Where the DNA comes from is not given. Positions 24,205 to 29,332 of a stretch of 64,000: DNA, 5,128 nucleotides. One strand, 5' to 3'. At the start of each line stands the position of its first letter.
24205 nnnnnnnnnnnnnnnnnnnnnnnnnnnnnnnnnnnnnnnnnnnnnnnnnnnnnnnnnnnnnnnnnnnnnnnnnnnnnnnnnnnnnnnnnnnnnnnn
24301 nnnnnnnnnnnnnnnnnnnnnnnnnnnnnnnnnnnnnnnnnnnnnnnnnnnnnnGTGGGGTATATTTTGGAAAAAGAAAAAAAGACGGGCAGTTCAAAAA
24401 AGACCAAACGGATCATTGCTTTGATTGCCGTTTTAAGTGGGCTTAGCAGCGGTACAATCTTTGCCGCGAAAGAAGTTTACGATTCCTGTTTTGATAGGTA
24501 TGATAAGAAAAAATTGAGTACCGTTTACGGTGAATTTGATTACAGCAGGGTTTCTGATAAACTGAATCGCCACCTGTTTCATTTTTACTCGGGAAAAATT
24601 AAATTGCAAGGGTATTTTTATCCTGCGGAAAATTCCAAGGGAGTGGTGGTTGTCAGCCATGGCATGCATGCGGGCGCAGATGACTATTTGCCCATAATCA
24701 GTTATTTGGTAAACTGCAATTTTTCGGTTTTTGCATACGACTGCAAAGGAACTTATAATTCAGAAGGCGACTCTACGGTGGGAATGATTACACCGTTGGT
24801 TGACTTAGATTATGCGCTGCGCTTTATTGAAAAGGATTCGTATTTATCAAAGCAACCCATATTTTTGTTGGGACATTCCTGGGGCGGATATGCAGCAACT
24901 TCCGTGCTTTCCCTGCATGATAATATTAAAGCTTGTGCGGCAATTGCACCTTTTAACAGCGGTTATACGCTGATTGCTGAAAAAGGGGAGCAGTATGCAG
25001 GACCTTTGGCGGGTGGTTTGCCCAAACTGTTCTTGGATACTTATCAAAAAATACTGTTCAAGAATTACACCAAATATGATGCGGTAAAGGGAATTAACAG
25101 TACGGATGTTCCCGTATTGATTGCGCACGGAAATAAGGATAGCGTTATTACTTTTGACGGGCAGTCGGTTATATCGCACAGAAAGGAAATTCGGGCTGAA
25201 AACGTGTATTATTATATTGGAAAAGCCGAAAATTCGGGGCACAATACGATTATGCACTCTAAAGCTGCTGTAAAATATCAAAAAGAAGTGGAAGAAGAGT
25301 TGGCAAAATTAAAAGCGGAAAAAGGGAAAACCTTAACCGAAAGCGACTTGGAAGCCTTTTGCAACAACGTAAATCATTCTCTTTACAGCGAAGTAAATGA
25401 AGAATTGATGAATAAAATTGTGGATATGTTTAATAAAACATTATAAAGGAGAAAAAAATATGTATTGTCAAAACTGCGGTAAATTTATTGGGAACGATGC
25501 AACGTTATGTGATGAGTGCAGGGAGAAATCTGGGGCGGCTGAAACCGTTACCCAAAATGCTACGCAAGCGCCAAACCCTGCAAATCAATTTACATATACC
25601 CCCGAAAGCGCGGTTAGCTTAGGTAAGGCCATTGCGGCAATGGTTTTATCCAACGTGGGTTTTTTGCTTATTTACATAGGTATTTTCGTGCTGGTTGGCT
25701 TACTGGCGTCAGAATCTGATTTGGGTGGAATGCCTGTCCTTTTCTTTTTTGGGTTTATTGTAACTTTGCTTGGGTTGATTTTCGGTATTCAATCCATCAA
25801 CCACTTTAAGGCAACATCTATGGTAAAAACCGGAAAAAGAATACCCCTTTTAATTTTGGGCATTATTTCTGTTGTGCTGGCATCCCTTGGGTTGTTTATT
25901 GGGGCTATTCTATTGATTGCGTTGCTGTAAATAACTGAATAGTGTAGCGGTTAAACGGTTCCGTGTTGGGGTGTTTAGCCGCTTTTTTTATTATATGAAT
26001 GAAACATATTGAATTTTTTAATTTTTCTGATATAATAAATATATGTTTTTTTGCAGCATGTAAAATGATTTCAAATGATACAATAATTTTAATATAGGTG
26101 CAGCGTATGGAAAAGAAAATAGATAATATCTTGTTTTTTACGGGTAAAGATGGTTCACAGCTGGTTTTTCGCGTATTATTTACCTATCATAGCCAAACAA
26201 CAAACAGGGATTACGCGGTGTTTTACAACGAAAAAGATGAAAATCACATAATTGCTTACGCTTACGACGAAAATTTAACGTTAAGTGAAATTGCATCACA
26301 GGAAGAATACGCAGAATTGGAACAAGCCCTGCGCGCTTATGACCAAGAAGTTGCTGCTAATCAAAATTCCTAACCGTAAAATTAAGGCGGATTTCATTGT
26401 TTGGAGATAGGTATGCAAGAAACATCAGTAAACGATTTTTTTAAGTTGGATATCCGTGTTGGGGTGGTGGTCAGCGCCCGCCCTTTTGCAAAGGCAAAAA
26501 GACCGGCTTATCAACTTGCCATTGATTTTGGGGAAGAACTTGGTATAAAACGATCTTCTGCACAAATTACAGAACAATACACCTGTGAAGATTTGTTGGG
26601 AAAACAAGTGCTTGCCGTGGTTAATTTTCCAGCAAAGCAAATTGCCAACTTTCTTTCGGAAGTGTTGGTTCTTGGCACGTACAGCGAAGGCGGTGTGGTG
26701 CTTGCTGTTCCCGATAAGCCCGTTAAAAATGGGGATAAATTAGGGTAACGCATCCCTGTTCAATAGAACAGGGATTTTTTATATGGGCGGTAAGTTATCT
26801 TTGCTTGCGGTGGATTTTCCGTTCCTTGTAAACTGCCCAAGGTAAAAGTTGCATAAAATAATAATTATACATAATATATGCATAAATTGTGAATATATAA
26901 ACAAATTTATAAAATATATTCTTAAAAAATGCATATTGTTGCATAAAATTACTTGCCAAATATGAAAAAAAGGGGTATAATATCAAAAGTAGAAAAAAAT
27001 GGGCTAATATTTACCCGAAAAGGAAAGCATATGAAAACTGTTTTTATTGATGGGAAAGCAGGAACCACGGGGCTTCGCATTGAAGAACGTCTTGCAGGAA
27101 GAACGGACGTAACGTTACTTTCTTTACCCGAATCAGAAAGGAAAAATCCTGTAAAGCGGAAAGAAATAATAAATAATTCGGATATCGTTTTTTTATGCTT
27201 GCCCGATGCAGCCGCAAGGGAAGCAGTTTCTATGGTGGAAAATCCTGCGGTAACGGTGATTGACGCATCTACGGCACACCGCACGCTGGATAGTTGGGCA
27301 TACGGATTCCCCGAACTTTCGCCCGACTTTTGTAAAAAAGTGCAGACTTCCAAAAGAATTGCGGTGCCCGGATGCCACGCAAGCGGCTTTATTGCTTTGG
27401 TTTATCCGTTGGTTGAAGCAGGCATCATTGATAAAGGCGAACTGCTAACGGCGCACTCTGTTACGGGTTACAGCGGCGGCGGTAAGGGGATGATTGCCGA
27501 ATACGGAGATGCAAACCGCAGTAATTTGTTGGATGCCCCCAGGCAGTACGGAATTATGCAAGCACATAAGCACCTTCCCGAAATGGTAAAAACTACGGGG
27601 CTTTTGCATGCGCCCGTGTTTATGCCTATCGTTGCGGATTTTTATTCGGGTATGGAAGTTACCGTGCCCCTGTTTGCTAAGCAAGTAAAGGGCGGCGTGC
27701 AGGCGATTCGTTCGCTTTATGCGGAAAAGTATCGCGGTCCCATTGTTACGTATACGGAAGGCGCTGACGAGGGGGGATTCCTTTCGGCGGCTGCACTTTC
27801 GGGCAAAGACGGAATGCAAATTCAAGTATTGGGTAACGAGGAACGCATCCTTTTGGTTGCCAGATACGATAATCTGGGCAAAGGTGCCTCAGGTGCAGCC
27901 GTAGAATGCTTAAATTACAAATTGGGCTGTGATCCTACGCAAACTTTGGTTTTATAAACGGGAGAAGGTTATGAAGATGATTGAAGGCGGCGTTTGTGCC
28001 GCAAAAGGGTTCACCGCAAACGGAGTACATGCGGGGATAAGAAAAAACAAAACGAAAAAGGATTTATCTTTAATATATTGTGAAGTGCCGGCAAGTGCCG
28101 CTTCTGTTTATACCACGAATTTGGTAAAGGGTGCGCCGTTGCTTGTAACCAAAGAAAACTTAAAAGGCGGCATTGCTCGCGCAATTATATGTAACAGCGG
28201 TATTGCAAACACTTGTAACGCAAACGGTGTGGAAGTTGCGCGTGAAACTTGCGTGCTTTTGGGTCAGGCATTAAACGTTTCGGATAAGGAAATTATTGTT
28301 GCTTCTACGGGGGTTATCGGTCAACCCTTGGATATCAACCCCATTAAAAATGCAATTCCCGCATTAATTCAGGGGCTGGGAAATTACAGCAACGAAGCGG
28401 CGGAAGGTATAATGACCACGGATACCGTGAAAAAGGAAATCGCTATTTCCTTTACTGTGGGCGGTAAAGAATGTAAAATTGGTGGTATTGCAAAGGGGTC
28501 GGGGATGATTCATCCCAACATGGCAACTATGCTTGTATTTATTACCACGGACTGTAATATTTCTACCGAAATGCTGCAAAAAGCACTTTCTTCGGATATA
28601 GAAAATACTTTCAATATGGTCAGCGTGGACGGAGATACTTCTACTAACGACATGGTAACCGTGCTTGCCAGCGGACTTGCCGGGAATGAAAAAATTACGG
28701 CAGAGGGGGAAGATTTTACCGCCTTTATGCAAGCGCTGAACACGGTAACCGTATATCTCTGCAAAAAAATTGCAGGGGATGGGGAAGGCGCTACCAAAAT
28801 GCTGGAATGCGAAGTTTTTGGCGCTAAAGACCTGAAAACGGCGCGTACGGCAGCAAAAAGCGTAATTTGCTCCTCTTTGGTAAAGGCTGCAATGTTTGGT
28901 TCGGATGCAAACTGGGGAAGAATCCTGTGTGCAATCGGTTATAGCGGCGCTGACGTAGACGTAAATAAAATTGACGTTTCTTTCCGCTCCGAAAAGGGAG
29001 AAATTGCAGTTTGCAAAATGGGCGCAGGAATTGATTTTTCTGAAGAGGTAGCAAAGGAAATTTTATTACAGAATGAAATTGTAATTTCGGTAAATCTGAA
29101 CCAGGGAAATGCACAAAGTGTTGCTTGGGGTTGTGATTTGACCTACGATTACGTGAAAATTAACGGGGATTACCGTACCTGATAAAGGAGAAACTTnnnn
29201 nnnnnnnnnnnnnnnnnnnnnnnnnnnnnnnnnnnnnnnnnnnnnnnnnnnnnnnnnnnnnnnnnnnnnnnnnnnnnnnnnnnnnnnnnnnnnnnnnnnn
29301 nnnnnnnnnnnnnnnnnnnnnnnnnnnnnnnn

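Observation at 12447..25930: Translationally coupled 13-14 gene operon combining split Aas-like acyl-activation and acyl-transfer modules, dedicated carrier proteins, an LRAT-PPTase fusion, FakA/FakB, an MFS transporter and three membrane hydrolases: a candidate undescribed lipid acyl-remodelling or lipid-product system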

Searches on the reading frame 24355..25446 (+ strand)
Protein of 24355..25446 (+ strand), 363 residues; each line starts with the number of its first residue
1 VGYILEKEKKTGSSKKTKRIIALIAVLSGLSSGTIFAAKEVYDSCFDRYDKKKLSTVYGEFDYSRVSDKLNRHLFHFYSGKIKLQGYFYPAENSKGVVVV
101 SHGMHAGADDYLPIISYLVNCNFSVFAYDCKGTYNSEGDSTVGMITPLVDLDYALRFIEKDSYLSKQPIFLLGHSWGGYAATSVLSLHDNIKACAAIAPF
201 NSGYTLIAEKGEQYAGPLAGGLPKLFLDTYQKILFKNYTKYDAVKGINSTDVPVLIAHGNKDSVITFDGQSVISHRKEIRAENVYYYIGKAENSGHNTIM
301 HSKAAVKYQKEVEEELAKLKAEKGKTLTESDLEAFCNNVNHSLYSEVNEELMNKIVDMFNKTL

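Call 4: search_protein_families(library=pfam, proteins=[window:24355-25446:+], max_evalue=0.01)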
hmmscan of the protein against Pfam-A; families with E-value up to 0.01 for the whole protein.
window:24355-25446:+ (363 aa): 8 families
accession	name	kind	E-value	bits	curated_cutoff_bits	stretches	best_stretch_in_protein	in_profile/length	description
PF12146.15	Hydrolase_4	-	4.7e-18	65.8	27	1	93-202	2-112/239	Serine aminopeptidase, S33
PF00561.26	Abhydrolase_1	-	3.7e-10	40.3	25.8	1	97-209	2-112/245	alpha/beta hydrolase fold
PF00326.27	Peptidase_S9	-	2.4e-07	30.9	22.6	1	155-311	52-202/213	Prolyl oligopeptidase family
PF12697.13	Abhydrolase_6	-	6.4e-07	30.7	26.3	1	98-219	1-113/217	Alpha/beta hydrolase family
PF02129.25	Peptidase_S15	-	5.8e-05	23.4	23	1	124-211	53-141/262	X-Pro dipeptidyl-peptidase (S15 family)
PF20434.5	BD-FAE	-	0.0019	18.2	26.8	0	238-268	176-206/215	BD-FAE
PF01738.24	DLH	-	0.0022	18.1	21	0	149-314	79-203/217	Dienelactone hydrolase family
PF05448.18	AXE1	-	0.0035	16.6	21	0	154-209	163-218/321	Acetyl xylan esterase (AXE1)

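Call 63: search_protein_families(library=ncbifam, proteins=[window:24355-25446:+], max_evalue=0.001)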
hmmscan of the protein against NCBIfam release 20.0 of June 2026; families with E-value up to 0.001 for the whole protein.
window:24355-25446:+ (363 aa): 5 families
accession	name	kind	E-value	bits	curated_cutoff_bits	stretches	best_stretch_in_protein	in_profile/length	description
NF045948.1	ProImpepThrmp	equivalog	4e-09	36.3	500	1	88-182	18-110/291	proline iminopeptidase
TIGR01250.1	pro_imino_pep_2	subfamily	8.3e-07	28.8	167.65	1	92-193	22-123/288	proline iminopeptidase-family hydrolase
NF041096.1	esterase_EstD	equivalog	1.9e-06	27.2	600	0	149-202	225-276/421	esterase EstD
NF047920.1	lactonase_UilS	equivalog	4.5e-06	26.6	400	1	84-210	13-141/285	UilS family quorum-quenching N-acyl-homoserine lactonase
NF050089.1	i_nPHAscl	equivalog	0.00085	18.5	300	0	247-306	226-280/288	intracellular short-chain-length polyhydroxyalkanoate depolymerase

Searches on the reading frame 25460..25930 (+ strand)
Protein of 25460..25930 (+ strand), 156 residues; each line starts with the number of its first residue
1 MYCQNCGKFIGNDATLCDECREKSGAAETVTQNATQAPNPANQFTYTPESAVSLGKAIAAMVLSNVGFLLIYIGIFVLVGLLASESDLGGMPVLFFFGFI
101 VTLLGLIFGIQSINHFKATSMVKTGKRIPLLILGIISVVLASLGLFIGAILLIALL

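Call 4: search_protein_families(library=pfam, proteins=[window:25460-25930:+], max_evalue=0.01)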
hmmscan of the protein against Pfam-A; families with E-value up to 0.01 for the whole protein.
window:25460-25930:+ (156 aa): 1 family
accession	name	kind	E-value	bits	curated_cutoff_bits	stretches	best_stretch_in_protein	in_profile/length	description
PF22635.1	I-TevI_ZnF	-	0.0028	17.9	27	1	2-25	2-24/31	Intron-associated endonuclease 1 zinc finger domain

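Call 63: search_protein_families(library=ncbifam, proteins=[window:25460-25930:+], max_evalue=0.001)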
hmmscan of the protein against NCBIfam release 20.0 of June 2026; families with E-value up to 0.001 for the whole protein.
window:25460-25930:+ (156 aa): 0 families

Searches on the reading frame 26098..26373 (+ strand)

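Call 4: search_protein_families(library=pfam, proteins=[window:26098-26373:+], max_evalue=0.01)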
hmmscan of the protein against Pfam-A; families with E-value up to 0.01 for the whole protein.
window:26098-26373:+ (91 aa): 0 families

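Call 63: search_protein_families(library=ncbifam, proteins=[window:26098-26373:+], max_evalue=0.001)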
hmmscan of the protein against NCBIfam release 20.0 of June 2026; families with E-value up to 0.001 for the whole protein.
window:26098-26373:+ (91 aa): 2 families
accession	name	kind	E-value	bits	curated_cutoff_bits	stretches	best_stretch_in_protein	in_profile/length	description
NF010217.0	PRK13678.1-4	equivalog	5.9e-06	26.7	88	1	6-78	8-91/102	hypothetical protein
NF010219.0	PRK13678.2-2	equivalog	0.00075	20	147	0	8-80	5-85/93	hypothetical protein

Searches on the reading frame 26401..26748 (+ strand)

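Call 4: search_protein_families(library=pfam, proteins=[window:26401-26748:+], max_evalue=0.01)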
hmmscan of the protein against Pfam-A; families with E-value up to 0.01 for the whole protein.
window:26401-26748:+ (115 aa): 1 family
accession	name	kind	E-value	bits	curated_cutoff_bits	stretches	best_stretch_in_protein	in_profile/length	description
PF01588.26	tRNA_bind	-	4.1e-12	46.5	27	1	18-113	1-96/96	Putative tRNA binding domain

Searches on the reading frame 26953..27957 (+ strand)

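Call 4: search_protein_families(library=pfam, proteins=[window:26953-27957:+], max_evalue=0.01)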
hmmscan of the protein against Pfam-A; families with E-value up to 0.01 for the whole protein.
window:26953-27957:+ (334 aa): 2 families
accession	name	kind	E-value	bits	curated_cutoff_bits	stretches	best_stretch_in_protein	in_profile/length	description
PF22698.1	Semialdhyde_dhC_1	-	7.1e-21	75.2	27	1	141-307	1-165/165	Semialdehyde dehydrogenase, dimerisation domain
PF01118.30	Semialdhyde_dh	-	3.2e-09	37.7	26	1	61-127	50-118/121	Semialdehyde dehydrogenase, NAD binding domain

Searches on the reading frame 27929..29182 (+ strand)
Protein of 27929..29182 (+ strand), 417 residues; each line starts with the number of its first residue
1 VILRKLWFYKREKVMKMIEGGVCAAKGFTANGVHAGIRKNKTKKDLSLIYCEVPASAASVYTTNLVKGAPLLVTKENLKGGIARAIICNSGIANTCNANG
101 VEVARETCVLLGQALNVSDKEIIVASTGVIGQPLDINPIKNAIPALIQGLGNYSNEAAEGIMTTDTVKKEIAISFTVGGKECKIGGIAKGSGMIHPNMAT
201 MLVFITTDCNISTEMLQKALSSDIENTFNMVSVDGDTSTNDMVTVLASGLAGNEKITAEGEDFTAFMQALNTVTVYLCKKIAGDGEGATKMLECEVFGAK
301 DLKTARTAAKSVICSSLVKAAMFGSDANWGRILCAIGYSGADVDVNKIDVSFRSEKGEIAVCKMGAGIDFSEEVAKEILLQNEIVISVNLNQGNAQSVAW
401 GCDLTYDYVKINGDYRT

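Call 4: search_protein_families(library=pfam, proteins=[window:27929-29182:+], max_evalue=0.01)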
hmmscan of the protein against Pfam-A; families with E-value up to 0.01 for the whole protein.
window:27929-29182:+ (417 aa): 1 family
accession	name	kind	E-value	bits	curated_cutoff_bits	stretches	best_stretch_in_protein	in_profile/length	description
PF01960.23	ArgJ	-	2.7e-146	487.6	32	1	30-417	2-377/377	ArgJ family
